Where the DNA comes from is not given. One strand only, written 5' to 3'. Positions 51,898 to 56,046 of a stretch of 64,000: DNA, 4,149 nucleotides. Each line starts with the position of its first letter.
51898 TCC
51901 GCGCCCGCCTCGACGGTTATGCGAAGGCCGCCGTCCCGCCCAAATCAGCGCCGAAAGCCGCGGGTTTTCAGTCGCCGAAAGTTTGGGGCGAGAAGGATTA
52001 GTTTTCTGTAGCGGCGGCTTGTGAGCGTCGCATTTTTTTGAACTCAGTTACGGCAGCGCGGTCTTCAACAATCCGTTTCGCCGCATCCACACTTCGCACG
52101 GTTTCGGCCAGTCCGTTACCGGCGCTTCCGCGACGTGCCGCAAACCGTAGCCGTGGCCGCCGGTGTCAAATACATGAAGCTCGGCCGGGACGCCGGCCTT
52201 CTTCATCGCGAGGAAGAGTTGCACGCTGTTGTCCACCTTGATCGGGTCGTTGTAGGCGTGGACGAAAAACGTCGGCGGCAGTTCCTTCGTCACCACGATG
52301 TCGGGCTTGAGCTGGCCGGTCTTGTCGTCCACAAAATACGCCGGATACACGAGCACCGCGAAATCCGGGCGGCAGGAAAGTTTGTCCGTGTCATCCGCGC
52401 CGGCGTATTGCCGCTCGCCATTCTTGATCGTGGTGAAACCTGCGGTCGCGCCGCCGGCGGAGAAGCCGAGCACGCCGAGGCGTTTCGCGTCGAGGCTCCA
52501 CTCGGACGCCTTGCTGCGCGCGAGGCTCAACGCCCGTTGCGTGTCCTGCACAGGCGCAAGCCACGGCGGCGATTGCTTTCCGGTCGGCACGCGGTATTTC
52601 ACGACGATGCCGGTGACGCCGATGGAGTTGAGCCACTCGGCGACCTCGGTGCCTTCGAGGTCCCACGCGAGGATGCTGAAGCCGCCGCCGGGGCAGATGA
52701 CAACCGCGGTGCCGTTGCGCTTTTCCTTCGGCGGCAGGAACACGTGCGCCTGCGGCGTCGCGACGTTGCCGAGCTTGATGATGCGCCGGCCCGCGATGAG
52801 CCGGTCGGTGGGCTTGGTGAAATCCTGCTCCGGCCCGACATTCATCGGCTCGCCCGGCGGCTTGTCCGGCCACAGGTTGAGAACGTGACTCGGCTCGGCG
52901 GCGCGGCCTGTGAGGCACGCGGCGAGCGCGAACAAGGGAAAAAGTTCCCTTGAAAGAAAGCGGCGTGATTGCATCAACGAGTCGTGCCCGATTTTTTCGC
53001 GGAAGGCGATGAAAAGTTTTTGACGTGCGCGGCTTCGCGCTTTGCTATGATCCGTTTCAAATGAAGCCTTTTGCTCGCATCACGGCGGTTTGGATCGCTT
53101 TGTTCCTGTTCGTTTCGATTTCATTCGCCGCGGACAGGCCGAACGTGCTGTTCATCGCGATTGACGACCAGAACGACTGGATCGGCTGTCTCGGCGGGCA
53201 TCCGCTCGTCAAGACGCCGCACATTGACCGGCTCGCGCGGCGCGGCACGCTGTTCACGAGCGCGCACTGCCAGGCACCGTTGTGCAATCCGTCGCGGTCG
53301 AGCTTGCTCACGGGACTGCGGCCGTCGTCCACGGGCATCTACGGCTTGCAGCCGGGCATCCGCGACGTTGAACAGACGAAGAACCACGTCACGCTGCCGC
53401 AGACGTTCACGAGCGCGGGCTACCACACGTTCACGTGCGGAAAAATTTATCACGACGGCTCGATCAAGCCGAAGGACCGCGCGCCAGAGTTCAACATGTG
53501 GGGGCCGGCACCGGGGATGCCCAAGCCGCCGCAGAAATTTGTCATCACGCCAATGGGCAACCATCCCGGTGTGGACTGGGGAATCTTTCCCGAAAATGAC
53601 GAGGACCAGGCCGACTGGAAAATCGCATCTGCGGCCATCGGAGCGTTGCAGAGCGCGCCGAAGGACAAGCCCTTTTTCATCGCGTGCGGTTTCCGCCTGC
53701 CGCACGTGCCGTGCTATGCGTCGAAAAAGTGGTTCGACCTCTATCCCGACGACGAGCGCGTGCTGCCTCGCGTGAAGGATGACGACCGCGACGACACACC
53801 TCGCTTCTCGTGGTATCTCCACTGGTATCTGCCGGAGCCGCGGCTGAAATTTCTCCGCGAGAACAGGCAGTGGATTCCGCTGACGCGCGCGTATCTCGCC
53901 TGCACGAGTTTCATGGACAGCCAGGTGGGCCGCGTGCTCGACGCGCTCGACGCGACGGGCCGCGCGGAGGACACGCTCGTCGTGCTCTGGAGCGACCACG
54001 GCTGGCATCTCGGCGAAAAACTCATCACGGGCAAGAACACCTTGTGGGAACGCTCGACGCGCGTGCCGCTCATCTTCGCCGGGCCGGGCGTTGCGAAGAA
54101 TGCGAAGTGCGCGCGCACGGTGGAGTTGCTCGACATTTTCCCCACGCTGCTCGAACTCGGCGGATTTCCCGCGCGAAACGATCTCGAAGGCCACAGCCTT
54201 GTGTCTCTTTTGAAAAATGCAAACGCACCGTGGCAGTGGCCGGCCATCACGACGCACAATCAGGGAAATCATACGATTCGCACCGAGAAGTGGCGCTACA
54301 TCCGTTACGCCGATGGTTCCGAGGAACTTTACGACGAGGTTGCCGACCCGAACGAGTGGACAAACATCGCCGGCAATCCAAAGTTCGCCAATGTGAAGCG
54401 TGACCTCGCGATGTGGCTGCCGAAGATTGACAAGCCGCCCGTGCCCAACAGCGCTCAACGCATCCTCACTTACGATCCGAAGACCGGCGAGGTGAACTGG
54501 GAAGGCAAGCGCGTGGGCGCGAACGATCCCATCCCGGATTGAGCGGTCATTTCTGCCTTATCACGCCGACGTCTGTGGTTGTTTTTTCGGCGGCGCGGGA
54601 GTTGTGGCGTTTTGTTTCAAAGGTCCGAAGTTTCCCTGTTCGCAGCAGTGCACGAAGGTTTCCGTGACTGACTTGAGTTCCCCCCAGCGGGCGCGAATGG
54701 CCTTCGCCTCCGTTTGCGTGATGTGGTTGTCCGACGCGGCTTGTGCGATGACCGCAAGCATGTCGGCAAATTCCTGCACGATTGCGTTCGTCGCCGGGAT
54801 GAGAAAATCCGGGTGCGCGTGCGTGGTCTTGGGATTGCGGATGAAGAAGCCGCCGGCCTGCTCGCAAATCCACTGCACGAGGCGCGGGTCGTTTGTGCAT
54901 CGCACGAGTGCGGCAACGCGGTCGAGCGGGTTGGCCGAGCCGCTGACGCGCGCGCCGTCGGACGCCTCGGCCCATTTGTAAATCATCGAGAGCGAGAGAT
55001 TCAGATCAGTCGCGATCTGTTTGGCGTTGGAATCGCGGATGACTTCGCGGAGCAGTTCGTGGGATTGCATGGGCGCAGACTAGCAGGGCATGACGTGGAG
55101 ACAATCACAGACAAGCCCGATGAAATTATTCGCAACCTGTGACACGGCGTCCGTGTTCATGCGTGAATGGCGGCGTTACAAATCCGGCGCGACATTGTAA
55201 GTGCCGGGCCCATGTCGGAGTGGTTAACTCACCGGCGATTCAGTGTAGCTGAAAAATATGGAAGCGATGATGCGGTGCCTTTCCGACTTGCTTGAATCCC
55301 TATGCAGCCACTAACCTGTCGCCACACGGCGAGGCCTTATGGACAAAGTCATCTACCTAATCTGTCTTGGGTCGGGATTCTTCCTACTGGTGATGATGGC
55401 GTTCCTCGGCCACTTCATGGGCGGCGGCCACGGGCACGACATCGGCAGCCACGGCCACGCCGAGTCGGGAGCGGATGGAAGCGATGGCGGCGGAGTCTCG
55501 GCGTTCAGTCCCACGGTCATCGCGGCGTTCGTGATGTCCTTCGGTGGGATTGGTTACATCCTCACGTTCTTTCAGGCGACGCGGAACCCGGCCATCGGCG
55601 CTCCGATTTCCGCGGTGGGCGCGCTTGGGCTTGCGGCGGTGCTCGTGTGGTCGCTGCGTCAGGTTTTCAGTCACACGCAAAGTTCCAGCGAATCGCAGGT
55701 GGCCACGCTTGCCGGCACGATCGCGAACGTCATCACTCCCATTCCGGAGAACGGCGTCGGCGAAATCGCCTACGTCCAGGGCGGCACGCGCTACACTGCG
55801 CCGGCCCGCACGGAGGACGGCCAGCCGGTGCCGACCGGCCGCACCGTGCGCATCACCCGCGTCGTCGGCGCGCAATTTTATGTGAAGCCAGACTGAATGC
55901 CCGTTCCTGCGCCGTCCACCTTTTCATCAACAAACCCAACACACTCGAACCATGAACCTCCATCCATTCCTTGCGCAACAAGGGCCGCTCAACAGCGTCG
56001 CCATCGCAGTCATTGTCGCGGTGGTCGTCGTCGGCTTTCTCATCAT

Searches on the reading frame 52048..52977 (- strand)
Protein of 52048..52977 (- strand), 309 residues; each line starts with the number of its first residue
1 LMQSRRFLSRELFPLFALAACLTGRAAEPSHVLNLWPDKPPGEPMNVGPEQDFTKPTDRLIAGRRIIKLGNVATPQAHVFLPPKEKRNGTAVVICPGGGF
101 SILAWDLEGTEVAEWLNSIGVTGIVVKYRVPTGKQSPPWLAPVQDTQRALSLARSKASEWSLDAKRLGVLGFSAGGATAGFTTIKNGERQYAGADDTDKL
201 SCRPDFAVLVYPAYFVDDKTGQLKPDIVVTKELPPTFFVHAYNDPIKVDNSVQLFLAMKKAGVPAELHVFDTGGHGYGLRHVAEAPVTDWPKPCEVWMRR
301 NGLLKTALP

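Call 60: search_protein_families(library=pfam, proteins=[window:52048-52977:-], max_evalue=0.001)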
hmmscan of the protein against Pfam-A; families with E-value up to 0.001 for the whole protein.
window:52048-52977:- (309 aa): 3 families
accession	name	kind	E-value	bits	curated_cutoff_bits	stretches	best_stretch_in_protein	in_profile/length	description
PF07859.19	Abhydrolase_3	-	2.2e-13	50.9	25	1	97-216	6-112/210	alpha/beta hydrolase fold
PF20434.5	BD-FAE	-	7.4e-13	48.9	26.8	1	79-191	3-115/215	BD-FAE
PF00326.27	Peptidase_S9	-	5.1e-07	29.8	22.6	0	232-278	143-190/213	Prolyl oligopeptidase family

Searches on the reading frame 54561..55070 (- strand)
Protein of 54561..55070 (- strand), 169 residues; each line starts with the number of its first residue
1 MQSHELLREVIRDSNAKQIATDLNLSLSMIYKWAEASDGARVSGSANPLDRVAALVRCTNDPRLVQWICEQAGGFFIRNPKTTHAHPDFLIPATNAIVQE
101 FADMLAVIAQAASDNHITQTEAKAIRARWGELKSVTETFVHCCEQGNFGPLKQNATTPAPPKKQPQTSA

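Call 61: search_protein_families(library=pfam, proteins=[window:54561-55070:-], max_evalue=0.001)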
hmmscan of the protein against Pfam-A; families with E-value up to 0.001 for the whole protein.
window:54561-55070:- (169 aa): 1 family
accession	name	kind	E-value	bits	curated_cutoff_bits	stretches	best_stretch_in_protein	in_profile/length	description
PF06892.16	Phage_CP76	-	7.2e-10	39.4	26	1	6-129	6-129/146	Phage regulatory protein CII (CP76)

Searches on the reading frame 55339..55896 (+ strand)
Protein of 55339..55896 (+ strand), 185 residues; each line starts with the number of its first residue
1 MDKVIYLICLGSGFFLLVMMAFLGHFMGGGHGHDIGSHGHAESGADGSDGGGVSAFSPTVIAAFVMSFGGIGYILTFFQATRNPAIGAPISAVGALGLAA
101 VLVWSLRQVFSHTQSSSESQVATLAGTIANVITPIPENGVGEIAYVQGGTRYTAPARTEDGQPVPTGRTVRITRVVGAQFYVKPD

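Call 61: search_protein_families(library=pfam, proteins=[window:55339-55896:+], max_evalue=0.001)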
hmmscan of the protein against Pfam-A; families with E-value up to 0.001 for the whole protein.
window:55339-55896:+ (185 aa): 1 family
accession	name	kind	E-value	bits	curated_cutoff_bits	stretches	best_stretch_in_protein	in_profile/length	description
PF01957.25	NfeD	-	2.4e-05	24.9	29.1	1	123-184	3-57/57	NfeD-like C-terminal, partner-binding domain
